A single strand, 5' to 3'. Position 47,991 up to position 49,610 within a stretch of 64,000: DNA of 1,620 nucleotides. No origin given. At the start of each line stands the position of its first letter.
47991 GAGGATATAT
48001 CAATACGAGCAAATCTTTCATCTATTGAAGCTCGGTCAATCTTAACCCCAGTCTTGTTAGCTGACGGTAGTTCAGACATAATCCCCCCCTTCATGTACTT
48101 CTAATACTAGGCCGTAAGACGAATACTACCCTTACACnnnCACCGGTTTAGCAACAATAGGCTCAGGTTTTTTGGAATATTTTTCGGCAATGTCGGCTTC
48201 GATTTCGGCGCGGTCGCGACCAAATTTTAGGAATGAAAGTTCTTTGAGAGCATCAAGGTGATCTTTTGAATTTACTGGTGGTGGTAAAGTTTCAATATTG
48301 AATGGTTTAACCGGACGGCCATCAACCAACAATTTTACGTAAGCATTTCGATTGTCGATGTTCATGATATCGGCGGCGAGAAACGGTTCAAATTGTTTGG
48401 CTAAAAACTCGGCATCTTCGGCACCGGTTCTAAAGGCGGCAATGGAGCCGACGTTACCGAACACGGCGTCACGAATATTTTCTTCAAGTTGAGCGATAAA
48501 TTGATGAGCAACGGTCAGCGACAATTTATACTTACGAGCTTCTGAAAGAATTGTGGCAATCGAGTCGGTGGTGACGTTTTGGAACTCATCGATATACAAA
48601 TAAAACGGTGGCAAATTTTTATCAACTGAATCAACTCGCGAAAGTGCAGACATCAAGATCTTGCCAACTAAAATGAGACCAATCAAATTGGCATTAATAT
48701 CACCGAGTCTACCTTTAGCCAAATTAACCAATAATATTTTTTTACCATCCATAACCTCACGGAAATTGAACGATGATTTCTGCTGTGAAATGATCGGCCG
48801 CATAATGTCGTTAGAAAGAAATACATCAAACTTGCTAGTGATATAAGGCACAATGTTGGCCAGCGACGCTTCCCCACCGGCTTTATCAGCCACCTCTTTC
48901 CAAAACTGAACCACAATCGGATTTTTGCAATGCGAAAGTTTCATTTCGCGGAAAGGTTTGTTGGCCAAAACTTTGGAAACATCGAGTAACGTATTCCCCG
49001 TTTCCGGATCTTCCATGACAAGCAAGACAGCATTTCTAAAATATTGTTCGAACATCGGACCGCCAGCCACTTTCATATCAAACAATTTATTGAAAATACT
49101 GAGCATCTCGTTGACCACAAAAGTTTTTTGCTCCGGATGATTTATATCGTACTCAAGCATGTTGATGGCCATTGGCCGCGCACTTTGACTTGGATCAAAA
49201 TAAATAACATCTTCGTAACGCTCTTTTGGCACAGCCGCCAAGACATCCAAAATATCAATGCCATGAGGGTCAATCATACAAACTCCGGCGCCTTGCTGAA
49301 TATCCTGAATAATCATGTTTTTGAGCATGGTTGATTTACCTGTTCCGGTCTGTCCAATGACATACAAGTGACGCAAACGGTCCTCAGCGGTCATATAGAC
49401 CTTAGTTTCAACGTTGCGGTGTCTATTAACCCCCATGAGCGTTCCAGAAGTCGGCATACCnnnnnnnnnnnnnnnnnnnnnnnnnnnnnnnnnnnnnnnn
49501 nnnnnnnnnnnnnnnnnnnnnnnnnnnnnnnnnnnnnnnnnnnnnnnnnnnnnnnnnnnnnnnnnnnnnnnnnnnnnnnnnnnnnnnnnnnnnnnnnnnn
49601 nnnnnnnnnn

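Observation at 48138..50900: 920-aa soluble protein ending in a VirD4/TrwB-type coupling-protein ATPase domain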

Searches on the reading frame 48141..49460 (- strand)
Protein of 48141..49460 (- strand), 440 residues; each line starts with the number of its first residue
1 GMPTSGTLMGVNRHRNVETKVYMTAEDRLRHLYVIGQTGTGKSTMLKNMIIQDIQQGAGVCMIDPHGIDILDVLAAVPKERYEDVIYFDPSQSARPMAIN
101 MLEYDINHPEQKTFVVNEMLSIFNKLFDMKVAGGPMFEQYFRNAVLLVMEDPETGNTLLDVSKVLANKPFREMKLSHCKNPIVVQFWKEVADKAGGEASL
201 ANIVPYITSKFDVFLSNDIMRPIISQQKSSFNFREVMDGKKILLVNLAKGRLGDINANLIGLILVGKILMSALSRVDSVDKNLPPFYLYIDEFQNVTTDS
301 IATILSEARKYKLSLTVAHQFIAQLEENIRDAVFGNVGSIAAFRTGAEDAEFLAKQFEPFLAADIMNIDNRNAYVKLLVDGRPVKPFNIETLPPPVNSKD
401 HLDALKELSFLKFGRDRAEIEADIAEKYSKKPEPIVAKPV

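Call 103: search_dna_similar(query=window:48141-49460:-, collection=plasmids, mode=protein, max_evalue=0.001, max_rows=30)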
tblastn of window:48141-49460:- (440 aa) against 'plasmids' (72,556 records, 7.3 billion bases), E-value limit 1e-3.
Records with a match: 667; places in all: 695; records where one place covers at least 80% of the query: 228.
Best place of each record, by identity: <60% 667.
By first word of the organism name: Bacillus 314; Streptomyces 87; Serratia 59; Staphylococcus 26; Natrinema 13; Sulfolobus 12; Haladaptatus 10; Lactobacillus 9; Clostridium 8; Priestia 7; and 69 more.
By predicted mobility (MOB-suite, as given by PLSDB): non-mobilizable 423; conjugative 172; mobilizable 72.
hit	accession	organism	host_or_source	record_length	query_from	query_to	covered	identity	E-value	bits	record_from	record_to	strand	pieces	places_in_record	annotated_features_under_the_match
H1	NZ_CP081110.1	Sulfitobacter mediterraneus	-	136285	1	400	91%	34.1%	8e-65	233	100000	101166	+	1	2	type IV secretion system DNA-binding domain-containing protein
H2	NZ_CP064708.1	Bradyrhizobium sp. 131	Acmispon strigosus,cell culture,root ...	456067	16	396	87%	35.2%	8e-68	241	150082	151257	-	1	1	type IV secretion system DNA-binding domain-containing protein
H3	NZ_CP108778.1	Embleya sp. NBC_00896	-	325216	9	414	92%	30.4%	5e-49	186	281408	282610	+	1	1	type IV secretory system conjugative DNA transfer family protein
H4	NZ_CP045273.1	Priestia megaterium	pure culture,Paper surface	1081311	28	427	86%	32.3%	6e-17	217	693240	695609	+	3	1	none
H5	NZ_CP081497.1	Streptomyces sp. BHT-5-2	whole organism,plant soil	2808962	20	399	86%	31.4%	1e-45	176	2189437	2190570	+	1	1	none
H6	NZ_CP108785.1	Embleya sp. NBC_00888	-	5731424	21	393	85%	30.5%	3e-43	170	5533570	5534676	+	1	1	none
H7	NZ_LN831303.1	Halobacterium hubeiense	-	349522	30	416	88%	29.0%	2e-34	144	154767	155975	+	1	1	type IV secretory system conjugative DNA transfer family protein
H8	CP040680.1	Halostella pelagica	pure culture,isolated from salted brown ...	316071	26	416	89%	28.3%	5e-34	142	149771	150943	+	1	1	record has no annotation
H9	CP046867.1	Salinibaculum litoreum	pure culture,isolated from salted brown ...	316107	26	416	89%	28.3%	5e-34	142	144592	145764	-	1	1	record has no annotation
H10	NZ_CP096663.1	Halorussus limi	cell culture,saline soil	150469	29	416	88%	28.5%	3e-39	157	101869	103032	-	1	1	TraM recognition domain-containing protein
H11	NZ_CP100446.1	Natrinema caseinilyticum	marine sediment,sediment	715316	29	414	88%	28.3%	4e-31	134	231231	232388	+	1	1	type IV secretory system conjugative DNA transfer family protein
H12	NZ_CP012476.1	Shouchella clausii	-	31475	9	424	95%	26.0%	2e-22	108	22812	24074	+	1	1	DUF87 domain-containing protein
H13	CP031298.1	Natrinema thermotolerans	Cell culture,Korean salt-fermented food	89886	26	416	89%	27.5%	2e-38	155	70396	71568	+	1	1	hypothetical protein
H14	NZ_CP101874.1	Natrinema thermotolerans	cell culture,salt-fermented food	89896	26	416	89%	27.5%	2e-38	155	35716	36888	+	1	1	TraM recognition domain-containing protein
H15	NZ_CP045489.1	Natronorubrum aibiense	single cell,Xinjiang Aibi Salt Lake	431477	26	416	89%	27.5%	2e-38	155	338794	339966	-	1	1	TraM recognition domain-containing protein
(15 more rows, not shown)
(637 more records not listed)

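Call 104: get_annotated_region(hit=H1, flank=8000)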
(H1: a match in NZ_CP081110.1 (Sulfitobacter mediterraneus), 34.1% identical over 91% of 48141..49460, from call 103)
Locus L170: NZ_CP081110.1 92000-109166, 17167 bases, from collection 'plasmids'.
description: Sulfitobacter mediterraneus strain M342 plasmid unnamed1, complete sequence
organism: Sulfitobacter mediterraneus (NCBI taxid 83219)
taxonomy: Bacteria; Pseudomonadota; Alphaproteobacteria; Rhodobacterales; Roseobacteraceae; Sulfitobacter; Sulfitobacter mediterraneus
host: -; source: -; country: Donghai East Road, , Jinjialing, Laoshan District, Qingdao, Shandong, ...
typing (MOB-suite, as given by PLSDB): non-mobilizable
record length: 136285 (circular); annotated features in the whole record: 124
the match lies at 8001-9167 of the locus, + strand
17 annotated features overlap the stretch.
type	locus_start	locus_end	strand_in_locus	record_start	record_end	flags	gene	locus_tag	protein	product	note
CDS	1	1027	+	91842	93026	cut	repA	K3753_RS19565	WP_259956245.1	plasmid partitioning protein RepA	-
CDS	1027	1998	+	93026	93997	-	repB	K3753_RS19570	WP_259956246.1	plasmid partitioning protein RepB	-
CDS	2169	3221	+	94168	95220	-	-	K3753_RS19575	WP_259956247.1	helix-turn-helix domain-containing protein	-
CDS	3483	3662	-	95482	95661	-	-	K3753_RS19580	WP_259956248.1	hypothetical protein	-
CDS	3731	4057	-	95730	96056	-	-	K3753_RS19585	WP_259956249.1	hypothetical protein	-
CDS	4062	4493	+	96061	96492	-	-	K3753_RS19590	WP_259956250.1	hypothetical protein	-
CDS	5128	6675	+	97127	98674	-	-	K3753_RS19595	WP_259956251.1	recombinase family protein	GO:0006310 - DNA recombination [Evidence IEA]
CDS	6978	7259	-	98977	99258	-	-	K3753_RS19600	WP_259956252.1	hypothetical protein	-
CDS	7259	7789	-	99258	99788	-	-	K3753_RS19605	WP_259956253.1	DUF3768 domain-containing protein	-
CDS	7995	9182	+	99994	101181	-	-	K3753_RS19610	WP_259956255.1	type IV secretion system DNA-binding domain-containing protein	-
CDS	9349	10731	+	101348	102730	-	-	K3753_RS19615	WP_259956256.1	transposase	GO:0006313 - DNA transposition [Evidence IEA]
CDS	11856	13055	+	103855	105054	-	-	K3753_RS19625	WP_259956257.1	IS91 family transposase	-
CDS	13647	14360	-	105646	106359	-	-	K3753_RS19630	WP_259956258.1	alpha/beta hydrolase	-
CDS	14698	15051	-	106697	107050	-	-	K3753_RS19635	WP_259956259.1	hypothetical protein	-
CDS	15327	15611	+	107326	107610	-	-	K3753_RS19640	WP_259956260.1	hypothetical protein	-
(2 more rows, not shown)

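Call 105: get_annotated_region(hit=H2, flank=8000)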
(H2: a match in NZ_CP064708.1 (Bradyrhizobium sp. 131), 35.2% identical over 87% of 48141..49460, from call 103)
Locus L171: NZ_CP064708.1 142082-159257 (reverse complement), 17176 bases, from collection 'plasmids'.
description: Bradyrhizobium sp. 131 plasmid p131_1, complete sequence
organism: Bradyrhizobium sp. 131 (NCBI taxid 2782609)
taxonomy: Bacteria; Pseudomonadota; Alphaproteobacteria; Hyphomicrobiales; Nitrobacteraceae; Bradyrhizobium; Bradyrhizobium sp. 131
host: -; source: Acmispon strigosus,cell culture,root nodule; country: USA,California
typing (MOB-suite, as given by PLSDB): non-mobilizable
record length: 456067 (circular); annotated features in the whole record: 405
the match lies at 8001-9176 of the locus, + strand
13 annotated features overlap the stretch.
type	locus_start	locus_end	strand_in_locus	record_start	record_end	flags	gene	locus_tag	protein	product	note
CDS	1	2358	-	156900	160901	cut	-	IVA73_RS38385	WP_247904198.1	CHAT domain-containing protein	-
CDS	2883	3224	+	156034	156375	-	-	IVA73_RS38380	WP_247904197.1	hypothetical protein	-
CDS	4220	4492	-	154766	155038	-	-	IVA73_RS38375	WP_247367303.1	hypothetical protein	-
CDS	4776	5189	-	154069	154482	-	-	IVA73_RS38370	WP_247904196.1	hypothetical protein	-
CDS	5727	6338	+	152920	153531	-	-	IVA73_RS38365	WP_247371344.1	hypothetical protein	-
CDS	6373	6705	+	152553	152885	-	-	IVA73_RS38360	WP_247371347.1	hypothetical protein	-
CDS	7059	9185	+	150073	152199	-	-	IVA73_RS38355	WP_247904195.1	type IV secretion system DNA-binding domain-containing protein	-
CDS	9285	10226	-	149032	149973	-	-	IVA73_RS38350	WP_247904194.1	hypothetical protein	-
CDS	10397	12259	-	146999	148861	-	-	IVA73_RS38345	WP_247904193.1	CHAT domain-containing protein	-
CDS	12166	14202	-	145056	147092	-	-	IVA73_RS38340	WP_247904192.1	tetratricopeptide repeat protein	-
CDS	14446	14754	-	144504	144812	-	-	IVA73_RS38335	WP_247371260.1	hypothetical protein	-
CDS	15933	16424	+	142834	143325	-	-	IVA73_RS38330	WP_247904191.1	hypothetical protein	-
CDS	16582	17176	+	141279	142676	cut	-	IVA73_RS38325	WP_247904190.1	DUF4407 domain-containing protein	-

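Call 107: get_annotated_region(hit=H12, flank=9000)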
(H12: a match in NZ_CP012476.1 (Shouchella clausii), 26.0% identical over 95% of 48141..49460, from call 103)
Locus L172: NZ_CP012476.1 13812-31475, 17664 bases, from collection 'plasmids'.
description: Shouchella clausii strain ENTPro plasmid unnamed, complete sequence
organism: Shouchella clausii (NCBI taxid 79880)
taxonomy: Bacteria; Bacillota; Bacilli; Bacillales; Bacillaceae; Shouchella; Shouchella clausii
host: -; source: -; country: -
typing (MOB-suite, as given by PLSDB): non-mobilizable; replicon rep_cluster_258
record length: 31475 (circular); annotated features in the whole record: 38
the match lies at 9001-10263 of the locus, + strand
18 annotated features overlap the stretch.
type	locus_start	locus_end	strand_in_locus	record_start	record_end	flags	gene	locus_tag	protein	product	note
CDS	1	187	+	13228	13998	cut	-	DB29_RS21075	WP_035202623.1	hypothetical protein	-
CDS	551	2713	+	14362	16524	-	-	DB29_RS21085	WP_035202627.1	type IA DNA topoisomerase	GO:0006265 - DNA topological change [Evidence IEA]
CDS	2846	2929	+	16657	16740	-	-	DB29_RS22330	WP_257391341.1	putative holin-like toxin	-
CDS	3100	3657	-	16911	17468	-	-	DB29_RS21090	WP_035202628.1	helix-turn-helix domain-containing protein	-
CDS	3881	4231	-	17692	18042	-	-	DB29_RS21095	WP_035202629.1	hypothetical protein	-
CDS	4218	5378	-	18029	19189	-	-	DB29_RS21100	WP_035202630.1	ParM/StbA family protein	GO:0030541 - plasmid partitioning [Evidence IEA]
CDS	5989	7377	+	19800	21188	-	-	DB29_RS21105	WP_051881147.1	primase C-terminal domain-containing protein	-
CDS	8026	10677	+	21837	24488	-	-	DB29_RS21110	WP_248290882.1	DUF87 domain-containing protein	-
CDS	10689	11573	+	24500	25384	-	-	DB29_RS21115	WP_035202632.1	replication-relaxation family protein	-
CDS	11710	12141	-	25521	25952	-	-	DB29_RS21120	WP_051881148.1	helix-turn-helix transcriptional regulator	-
CDS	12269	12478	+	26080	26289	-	-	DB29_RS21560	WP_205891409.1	helix-turn-helix transcriptional regulator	-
CDS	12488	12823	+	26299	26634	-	-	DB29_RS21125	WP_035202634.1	hypothetical protein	-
CDS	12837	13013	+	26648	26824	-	-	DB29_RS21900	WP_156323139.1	hypothetical protein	-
CDS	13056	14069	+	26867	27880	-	-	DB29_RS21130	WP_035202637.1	conjugal transfer protein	-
CDS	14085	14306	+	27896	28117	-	-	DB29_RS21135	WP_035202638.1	hypothetical protein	-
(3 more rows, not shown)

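Call 108: get_annotated_region(hit=H10, flank=8000)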
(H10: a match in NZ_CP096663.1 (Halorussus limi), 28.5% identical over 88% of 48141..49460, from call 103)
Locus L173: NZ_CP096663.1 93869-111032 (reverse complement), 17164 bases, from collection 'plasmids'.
description: Halorussus limi strain XZYJT49 plasmid unnamed4, complete sequence
organism: Halorussus limi (NCBI taxid 2938695)
taxonomy: Archaea; Euryarchaeota; Halobacteria; Halobacteriales; Haladaptataceae; Halorussus; Halorussus limi
host: -; source: cell culture,saline soil; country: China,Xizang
typing (MOB-suite, as given by PLSDB): non-mobilizable; mating-pair formation MPF_T
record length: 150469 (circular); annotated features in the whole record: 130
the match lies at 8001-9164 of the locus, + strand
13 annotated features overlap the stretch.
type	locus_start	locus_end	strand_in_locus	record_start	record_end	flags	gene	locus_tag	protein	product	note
CDS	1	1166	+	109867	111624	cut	-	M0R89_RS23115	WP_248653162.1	hypothetical protein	-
CDS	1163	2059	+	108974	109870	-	-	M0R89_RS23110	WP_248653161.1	hypothetical protein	-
CDS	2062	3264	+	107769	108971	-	-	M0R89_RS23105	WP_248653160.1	hypothetical protein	-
CDS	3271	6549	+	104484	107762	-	-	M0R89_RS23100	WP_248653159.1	TraM recognition domain-containing protein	-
CDS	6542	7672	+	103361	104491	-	-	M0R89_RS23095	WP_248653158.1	hypothetical protein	-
CDS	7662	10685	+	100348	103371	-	-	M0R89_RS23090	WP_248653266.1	TraM recognition domain-containing protein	-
CDS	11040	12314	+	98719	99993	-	-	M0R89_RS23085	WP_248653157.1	hypothetical protein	-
CDS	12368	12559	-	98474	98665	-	-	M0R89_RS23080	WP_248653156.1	hypothetical protein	-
CDS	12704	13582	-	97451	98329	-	-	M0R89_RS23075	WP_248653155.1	hypothetical protein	-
CDS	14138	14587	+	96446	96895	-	-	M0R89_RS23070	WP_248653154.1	hypothetical protein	-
CDS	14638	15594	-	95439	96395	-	-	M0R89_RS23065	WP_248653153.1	hypothetical protein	-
CDS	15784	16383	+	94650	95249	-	-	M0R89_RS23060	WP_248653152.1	helix-turn-helix domain-containing protein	-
CDS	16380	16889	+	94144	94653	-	-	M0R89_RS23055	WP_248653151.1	hypothetical protein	-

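Call 111: search_protein_families(library=pfam, proteins=[L172:8026-10674:+, L172:10689-11570:+, L172:14711-17221:+, L172:13056-14066:+, L172:14308-14718:+, L171:7059-9182:+, L173:7662-10682:+, L173:3271-6546:+], max_evalue=0.001)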
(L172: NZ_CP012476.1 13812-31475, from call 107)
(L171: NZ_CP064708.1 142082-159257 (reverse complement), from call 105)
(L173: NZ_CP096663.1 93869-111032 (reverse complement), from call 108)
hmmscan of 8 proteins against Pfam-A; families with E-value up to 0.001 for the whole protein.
L172:8026-10674:+ (883 aa): 1 family
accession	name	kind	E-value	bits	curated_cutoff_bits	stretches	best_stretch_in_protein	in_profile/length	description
PF01935.23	DUF87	-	3.5e-08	34.2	23.2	1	326-580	3-217/220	Helicase HerA, central domain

L172:10689-11570:+ (294 aa): 1 family
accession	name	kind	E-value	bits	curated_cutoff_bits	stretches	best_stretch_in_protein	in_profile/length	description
PF13814.12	Replic_Relax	-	3.5e-10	40.7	25.3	1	43-211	27-182/191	Replication-relaxation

L172:14711-17221:+ (837 aa): 2 families
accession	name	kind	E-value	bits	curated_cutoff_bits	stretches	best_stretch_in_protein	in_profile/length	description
PF12846.13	AAA_10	-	9.9e-116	387.1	27.5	1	459-818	2-362/362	AAA-like domain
PF19044.6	P-loop_TraG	-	0.0007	18.8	25.8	0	483-747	34-300/413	TraG P-loop domain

L172:13056-14066:+ (337 aa): 2 families
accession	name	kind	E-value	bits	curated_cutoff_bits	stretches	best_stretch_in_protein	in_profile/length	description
PF12642.13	TpcC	-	6e-39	134.6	27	1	68-331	1-230/231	Conjugative transposon protein TcpC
PF25222.1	DUF7840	-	0.00088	19.4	27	0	96-175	140-219/224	Domain of unknown function (DUF7840)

L172:14308-14718:+ (137 aa): 1 family
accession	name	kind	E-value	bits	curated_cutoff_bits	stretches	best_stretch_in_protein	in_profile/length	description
PF12648.12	TcpE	-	1.2e-20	74.3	29.9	1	8-107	1-98/100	TcpE family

L171:7059-9182:+ (708 aa): 4 families
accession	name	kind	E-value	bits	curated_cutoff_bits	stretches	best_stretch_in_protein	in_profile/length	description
PF10412.15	TrwB_AAD_bind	-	2.3e-11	43.6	20.5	2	320-370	7-57/387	Type IV secretion-system coupling protein DNA-binding domain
PF02534.20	T4SS-DNA_transf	-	1.2e-07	31.4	20.1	0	582-653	294-367/468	Type IV secretory system Conjugative DNA transfer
PF12696.13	TraG-D_C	-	2.2e-05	24.8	22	1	589-656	1-68/126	TraM recognition site of TraD and TraG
PF01935.23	DUF87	-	2.5e-05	24.9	23.2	1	328-368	23-64/220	Helicase HerA, central domain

L173:7662-10682:+ (1007 aa): 3 families
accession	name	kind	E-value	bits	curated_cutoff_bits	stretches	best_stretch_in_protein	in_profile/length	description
PF12696.13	TraG-D_C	-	7e-06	26.4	22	1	366-445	3-85/126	TraM recognition site of TraD and TraG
PF02534.20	T4SS-DNA_transf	-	1.4e-05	24.6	20.1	1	294-447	235-390/468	Type IV secretory system Conjugative DNA transfer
PF10412.15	TrwB_AAD_bind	-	0.00028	20.3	20.5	1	107-408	8-288/387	Type IV secretion-system coupling protein DNA-binding domain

L173:3271-6546:+ (1092 aa): 1 family
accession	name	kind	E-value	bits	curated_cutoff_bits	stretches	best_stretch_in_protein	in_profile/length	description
PF12696.13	TraG-D_C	-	1.4e-05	25.4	22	1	866-955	4-95/126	TraM recognition site of TraD and TraG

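Call 114: search_dna_similar(query=window:48141-49460:-, collection=plasmids, mode=protein, max_evalue=0.001, max_rows=45, rows=spread)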
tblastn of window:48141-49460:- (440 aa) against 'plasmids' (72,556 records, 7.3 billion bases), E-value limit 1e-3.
Records with a match: 667; places in all: 695; records where one place covers at least 80% of the query: 228.
Best place of each record, by identity: <60% 667.
By first word of the organism name: Bacillus 314; Streptomyces 87; Serratia 59; Staphylococcus 26; Natrinema 13; Sulfolobus 12; Haladaptatus 10; Lactobacillus 9; Clostridium 8; Priestia 7; and 69 more.
By predicted mobility (MOB-suite, as given by PLSDB): non-mobilizable 423; conjugative 172; mobilizable 72.
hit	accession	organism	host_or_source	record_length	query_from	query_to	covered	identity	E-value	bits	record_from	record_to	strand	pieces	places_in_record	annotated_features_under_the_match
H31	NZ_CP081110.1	Sulfitobacter mediterraneus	-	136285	1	400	91%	34.1%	8e-65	233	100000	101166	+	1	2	type IV secretion system DNA-binding domain-containing protein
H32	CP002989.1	halophilic archaeon DL31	-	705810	26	416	89%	27.5%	2e-31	135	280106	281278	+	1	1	hypothetical protein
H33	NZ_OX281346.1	Thermococcus nautili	-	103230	20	401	87%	27.5%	1e-26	120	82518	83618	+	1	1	ATP-binding protein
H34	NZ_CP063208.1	Haloferax gibbonsii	cultured ...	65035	31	414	87%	26.2%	2e-14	83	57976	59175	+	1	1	type IV secretion system DNA-binding domain-containing protein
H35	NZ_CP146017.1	Sulfolobus tengchongensis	-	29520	5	368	83%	26.1%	3e-19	98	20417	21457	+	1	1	type IV secretion system DNA-binding domain-containing protein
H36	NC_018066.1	Desulfosporosinus acidiphilus SJ4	acid mining effluent decantation pond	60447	8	404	90%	23.3%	1e-19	99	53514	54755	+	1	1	DNA translocase FtsK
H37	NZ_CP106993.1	Paenibacillus thiaminolyticus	mixed culture,sour bamboo shoots sample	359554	21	391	84%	23.8%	3e-10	70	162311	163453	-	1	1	type IV secretory system conjugative DNA transfer family protein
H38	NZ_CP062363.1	Staphylococcus aureus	Homo sapiens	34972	18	381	83%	23.6%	2e-8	64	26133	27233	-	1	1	DUF87 domain-containing protein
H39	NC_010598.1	Sulfolobus islandicus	-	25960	26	327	69%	28.0%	2e-14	83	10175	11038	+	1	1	type IV secretion system DNA-binding domain-containing protein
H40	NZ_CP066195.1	Bacillus cytotoxicus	Whole organism,Potato flake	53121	1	353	80%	23.5%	2e-9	68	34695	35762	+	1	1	ATP-binding protein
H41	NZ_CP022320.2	Bacillus altitudinis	whole organism,air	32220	30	358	75%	24.6%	1e-15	87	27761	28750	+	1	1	ABC transporter ATP-binding protein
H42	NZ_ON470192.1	Bacillus thuringiensis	-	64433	34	353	73%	24.8%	1e-8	65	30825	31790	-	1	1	nucleoporin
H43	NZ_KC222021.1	Staphylococcus epidermidis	Homo sapiens,blood culture 8573J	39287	20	381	82%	21.9%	7e-8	62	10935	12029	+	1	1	ATP-binding protein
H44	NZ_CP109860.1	Priestia megaterium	dendrobium,mixed culture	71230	30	357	75%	23.9%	1e-11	74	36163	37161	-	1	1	TraM recognition domain-containing protein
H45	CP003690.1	Bacillus thuringiensis MC28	-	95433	6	368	83%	21.1%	9e-5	53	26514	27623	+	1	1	hypothetical protein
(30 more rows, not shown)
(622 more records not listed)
